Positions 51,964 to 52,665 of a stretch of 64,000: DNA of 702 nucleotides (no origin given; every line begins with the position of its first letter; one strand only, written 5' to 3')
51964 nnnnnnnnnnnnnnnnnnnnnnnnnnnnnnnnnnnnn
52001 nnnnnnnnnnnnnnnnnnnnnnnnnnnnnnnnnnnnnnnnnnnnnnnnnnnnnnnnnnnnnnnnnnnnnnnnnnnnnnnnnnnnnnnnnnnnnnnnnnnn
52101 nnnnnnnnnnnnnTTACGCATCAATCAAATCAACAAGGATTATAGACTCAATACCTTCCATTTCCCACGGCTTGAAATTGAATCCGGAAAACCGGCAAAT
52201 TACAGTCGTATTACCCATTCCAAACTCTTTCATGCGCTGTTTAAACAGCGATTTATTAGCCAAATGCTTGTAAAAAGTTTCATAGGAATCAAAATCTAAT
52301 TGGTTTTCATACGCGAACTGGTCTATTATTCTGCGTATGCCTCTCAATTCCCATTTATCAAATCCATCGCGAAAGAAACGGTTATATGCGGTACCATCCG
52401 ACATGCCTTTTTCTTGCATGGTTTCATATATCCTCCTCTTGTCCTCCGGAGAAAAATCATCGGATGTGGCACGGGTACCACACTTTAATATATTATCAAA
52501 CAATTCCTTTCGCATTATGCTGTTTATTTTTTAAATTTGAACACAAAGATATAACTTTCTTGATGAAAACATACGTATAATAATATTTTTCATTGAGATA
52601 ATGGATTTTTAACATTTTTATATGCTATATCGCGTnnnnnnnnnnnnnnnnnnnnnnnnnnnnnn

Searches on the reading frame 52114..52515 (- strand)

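Call 25: search_protein_families(library=pfam, proteins=[window:52114-52515:-], max_evalue=0.01)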
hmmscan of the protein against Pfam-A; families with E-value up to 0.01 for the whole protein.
window:52114-52515:- (133 aa): 0 families

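Call 29: search_protein_families(library=ncbifam, proteins=[window:52114-52515:-], max_evalue=1)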
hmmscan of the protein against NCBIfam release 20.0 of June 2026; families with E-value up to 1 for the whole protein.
window:52114-52515:- (133 aa): 1 family
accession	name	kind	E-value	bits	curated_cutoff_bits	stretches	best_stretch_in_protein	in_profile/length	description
NF006343.0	PRK08570.1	equivalog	0.095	12.7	131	1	25-86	67-128/150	50S ribosomal protein L19e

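Call 105: search_protein_families(library=pfam, proteins=[window:52114-52515:-], max_evalue=5)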
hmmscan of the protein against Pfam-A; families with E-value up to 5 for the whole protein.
window:52114-52515:- (133 aa): 2 families
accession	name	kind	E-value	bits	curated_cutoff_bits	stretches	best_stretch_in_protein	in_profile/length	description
PF25476.1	Ribosomal_L19e_C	-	0.069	13.8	25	1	26-86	13-73/91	Ribosomal protein L19e, C-terminal domain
PF01992.21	vATP-synt_AC39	-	0.079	12.7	29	1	38-97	144-198/339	ATP synthase (C/AC39) subunit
